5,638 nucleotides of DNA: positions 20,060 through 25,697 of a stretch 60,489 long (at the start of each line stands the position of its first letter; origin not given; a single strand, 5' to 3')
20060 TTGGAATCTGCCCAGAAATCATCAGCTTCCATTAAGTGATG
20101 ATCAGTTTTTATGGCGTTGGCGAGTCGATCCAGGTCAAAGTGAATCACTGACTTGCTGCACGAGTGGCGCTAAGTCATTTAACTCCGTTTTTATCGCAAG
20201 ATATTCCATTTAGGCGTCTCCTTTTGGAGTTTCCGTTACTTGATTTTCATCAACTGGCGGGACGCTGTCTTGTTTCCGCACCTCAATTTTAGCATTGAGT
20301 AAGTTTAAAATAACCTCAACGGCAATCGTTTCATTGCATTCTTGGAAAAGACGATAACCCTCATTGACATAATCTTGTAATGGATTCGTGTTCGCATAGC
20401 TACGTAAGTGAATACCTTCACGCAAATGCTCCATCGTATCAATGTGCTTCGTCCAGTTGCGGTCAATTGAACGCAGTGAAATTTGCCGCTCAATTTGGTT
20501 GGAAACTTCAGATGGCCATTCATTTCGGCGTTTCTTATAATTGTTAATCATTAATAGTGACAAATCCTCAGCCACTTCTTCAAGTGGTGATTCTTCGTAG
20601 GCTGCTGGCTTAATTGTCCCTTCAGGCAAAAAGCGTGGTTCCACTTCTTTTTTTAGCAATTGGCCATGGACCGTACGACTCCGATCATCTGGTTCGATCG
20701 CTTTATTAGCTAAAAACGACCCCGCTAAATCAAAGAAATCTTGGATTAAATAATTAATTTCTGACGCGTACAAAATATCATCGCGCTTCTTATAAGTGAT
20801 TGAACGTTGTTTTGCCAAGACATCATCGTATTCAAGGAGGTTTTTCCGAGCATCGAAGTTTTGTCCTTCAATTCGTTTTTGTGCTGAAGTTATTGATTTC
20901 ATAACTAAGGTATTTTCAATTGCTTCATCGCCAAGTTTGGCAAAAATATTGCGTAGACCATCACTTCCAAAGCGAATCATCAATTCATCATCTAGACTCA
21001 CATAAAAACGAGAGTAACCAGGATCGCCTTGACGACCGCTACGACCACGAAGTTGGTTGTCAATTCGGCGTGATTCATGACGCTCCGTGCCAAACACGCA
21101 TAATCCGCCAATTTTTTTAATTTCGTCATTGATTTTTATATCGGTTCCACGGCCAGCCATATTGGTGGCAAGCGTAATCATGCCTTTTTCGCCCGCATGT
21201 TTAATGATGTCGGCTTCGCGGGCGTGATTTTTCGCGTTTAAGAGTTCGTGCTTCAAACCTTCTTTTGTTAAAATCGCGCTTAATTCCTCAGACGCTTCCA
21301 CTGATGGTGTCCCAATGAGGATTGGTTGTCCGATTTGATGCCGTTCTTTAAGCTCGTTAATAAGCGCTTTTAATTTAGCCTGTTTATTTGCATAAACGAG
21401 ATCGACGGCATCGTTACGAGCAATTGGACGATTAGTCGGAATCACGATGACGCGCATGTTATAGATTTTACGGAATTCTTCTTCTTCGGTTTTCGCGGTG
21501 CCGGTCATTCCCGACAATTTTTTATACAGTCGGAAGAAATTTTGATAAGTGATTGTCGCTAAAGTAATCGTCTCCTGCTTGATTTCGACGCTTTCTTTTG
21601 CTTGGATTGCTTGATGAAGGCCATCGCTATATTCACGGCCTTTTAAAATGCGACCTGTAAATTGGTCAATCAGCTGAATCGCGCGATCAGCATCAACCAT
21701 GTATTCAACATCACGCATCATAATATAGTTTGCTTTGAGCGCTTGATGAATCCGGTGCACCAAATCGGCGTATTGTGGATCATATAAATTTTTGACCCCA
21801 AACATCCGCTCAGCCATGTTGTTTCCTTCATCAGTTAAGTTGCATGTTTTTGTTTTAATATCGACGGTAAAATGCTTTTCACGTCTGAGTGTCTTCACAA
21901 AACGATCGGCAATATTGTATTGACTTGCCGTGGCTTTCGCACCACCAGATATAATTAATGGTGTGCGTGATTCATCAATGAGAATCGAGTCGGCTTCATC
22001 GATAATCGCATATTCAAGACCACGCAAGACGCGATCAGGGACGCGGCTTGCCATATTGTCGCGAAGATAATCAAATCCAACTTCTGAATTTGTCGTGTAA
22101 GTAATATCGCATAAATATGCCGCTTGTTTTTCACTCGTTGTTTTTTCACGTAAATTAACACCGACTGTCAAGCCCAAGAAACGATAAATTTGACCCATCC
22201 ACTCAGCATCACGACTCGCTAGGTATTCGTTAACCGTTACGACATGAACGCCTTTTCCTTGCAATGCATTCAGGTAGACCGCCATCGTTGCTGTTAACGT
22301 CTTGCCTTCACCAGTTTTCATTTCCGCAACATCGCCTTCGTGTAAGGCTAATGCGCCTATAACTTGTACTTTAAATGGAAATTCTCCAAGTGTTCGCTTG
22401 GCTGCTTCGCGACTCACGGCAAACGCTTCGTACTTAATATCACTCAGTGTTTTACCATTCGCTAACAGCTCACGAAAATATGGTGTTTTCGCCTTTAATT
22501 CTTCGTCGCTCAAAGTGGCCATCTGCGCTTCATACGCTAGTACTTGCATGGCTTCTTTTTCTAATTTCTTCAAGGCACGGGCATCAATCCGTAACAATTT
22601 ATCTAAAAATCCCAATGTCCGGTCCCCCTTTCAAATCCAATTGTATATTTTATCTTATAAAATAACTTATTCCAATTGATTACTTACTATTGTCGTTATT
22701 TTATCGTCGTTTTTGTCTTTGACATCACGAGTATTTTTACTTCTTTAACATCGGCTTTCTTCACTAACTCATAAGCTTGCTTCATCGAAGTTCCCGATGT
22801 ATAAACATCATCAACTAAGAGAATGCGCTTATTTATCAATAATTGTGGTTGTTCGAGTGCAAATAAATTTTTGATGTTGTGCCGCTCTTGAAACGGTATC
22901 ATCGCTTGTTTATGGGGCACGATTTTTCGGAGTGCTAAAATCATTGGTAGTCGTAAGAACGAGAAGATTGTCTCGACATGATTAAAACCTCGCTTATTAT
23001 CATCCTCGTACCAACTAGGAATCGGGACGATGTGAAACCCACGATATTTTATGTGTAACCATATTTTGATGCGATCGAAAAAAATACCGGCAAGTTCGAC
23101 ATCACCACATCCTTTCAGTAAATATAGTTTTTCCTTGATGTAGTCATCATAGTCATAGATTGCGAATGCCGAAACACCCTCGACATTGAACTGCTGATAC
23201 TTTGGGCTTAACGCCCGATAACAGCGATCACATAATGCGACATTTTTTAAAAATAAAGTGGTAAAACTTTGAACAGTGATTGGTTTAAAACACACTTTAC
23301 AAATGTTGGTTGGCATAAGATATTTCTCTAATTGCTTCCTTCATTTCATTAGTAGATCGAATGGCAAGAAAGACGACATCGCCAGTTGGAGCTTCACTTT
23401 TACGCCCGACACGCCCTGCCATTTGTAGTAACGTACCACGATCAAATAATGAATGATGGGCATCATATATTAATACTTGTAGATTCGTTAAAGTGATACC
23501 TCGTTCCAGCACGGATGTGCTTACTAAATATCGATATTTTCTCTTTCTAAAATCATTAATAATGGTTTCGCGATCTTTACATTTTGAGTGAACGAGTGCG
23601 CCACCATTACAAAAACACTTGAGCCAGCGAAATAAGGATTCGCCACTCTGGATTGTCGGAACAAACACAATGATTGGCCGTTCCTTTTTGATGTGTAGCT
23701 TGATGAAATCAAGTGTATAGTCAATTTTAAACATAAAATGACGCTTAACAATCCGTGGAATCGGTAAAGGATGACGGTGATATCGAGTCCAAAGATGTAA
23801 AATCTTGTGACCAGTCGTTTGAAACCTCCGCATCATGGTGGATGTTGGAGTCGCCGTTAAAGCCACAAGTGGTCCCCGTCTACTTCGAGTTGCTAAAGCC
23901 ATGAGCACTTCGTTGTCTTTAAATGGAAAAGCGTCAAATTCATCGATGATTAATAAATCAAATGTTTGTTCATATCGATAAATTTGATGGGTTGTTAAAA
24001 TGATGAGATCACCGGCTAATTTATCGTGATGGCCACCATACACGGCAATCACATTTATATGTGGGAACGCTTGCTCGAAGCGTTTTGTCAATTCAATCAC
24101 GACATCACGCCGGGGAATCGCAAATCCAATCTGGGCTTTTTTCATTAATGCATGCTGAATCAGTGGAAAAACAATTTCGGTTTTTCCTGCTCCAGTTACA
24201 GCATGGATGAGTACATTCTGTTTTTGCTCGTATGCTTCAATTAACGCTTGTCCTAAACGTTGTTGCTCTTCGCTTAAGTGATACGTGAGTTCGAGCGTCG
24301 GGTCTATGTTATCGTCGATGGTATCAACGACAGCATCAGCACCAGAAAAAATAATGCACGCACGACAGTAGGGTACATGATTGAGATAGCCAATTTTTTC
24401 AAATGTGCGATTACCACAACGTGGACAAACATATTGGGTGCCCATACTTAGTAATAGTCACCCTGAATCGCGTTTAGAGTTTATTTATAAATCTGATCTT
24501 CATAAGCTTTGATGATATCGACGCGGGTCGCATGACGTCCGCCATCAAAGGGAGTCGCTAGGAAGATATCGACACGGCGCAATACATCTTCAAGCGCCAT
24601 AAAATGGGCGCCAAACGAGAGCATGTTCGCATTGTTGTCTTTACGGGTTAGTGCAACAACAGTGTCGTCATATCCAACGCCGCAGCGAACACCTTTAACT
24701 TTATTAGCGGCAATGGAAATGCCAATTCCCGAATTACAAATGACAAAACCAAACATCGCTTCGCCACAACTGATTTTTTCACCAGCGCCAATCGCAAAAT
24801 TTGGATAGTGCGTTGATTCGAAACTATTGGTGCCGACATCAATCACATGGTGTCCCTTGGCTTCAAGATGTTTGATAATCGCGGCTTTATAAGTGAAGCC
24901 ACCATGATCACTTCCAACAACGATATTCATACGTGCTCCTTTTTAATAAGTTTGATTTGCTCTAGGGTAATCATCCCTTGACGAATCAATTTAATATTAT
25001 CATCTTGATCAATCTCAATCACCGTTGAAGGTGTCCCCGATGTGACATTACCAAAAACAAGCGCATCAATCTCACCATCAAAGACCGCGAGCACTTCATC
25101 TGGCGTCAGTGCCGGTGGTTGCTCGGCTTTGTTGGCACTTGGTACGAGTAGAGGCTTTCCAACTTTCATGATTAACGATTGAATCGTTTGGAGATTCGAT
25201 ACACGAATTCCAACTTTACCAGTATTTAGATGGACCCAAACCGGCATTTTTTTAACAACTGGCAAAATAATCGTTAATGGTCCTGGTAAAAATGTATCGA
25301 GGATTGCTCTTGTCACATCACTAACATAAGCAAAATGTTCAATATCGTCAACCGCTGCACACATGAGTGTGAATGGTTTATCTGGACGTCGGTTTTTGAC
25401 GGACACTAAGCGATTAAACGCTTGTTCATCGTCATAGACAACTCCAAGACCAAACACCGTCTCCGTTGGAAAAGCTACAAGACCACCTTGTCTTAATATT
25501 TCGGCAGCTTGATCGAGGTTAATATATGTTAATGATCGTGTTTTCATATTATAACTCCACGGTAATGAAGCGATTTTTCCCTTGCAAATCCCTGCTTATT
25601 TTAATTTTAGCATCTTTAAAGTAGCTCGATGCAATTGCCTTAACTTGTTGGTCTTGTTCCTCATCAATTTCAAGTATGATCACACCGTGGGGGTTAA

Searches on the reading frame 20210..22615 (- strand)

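Call 23: search_protein_families(library=pfam, proteins=[window:20210-22615:-], max_evalue=0.0001)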
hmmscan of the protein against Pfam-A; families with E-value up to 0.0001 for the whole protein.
window:20210-22615:- (801 aa): 5 families
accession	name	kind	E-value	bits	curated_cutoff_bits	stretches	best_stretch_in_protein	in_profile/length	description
PF07517.20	SecA_DEAD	-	2.2e-121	405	24.6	1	9-382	7-290/290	SecA DEAD-like domain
PF21090.3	P-loop_SecA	-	4.3e-70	235.9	27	2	397-497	1-101/205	SecA P-loop domain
PF07516.18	SecA_SW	-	1.5e-49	169.3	26.7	1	565-775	1-199/200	SecA Wing and Scaffold domain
PF01043.26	SecA_PP_bind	-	4.5e-36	124.2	23.5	1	230-338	3-110/110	SecA preprotein cross-linking domain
PF00270.35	DEAD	-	1.6e-07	31.6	26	1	96-214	18-132/167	DEAD/DEAH box helicase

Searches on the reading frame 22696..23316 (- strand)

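Call 23: search_protein_families(library=pfam, proteins=[window:22696-23316:-], max_evalue=0.0001)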
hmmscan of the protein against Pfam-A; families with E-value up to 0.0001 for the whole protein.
window:22696-23316:- (206 aa): 2 families
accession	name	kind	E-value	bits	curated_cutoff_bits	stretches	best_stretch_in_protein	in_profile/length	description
PF00156.33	Pribosyltran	-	6.9e-09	35.6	26.3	1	156-198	81-123/158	Phosphoribosyl transferase domain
PF14681.12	UPRTase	-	8e-05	22.6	27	0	123-199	78-157/206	Uracil phosphoribosyltransferase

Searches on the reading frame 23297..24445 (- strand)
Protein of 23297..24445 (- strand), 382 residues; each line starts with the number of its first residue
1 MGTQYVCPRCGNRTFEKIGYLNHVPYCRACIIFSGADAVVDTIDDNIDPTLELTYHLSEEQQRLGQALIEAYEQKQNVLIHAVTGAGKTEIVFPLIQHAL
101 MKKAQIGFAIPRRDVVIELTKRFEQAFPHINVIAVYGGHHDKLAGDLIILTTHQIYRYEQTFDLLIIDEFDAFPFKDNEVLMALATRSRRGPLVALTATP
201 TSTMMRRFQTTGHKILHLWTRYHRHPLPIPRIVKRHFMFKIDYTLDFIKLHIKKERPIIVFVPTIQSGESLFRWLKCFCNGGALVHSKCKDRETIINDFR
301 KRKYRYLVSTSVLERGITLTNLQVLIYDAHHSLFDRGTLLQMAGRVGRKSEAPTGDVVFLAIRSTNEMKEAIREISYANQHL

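Call 24: search_protein_families(library=pfam, proteins=[window:23297-24445:-], max_evalue=0.0001)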
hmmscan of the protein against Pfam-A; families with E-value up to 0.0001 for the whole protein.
window:23297-24445:- (382 aa): 3 families
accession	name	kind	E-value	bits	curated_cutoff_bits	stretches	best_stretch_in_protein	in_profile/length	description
PF00271.37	Helicase_C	-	8e-16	58.7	23.5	1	243-349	5-109/110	Helicase conserved C-terminal domain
PF00270.35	DEAD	-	3.3e-15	56.6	26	1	67-204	6-164/167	DEAD/DEAH box helicase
PF04851.21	ResIII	-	3.5e-13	50.2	22.5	1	56-201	3-163/164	Type III restriction enzyme, res subunit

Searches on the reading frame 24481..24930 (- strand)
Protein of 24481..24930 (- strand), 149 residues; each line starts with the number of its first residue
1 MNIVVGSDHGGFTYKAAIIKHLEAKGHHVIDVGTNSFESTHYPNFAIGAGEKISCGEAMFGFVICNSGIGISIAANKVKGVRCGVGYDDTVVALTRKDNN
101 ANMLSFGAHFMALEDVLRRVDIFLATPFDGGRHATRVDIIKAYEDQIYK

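Call 24: search_protein_families(library=pfam, proteins=[window:24481-24930:-], max_evalue=0.0001)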
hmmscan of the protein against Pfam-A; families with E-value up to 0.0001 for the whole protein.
window:24481-24930:- (149 aa): 1 family
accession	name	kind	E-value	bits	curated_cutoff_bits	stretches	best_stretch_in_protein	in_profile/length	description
PF02502.23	LacAB_rpiB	-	7.1e-47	159.3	24.7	1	3-140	1-138/138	Ribose/Galactose Isomerase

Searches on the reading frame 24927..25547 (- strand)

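Call 24: search_protein_families(library=pfam, proteins=[window:24927-25547:-], max_evalue=0.0001)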
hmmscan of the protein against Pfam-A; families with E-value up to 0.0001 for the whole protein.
window:24927-25547:- (206 aa): 1 family
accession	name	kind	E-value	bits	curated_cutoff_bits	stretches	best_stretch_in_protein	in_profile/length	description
PF01300.24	Sua5_yciO_yrdC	-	4.9e-47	160.1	25.1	1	16-191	1-178/178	Telomere recombination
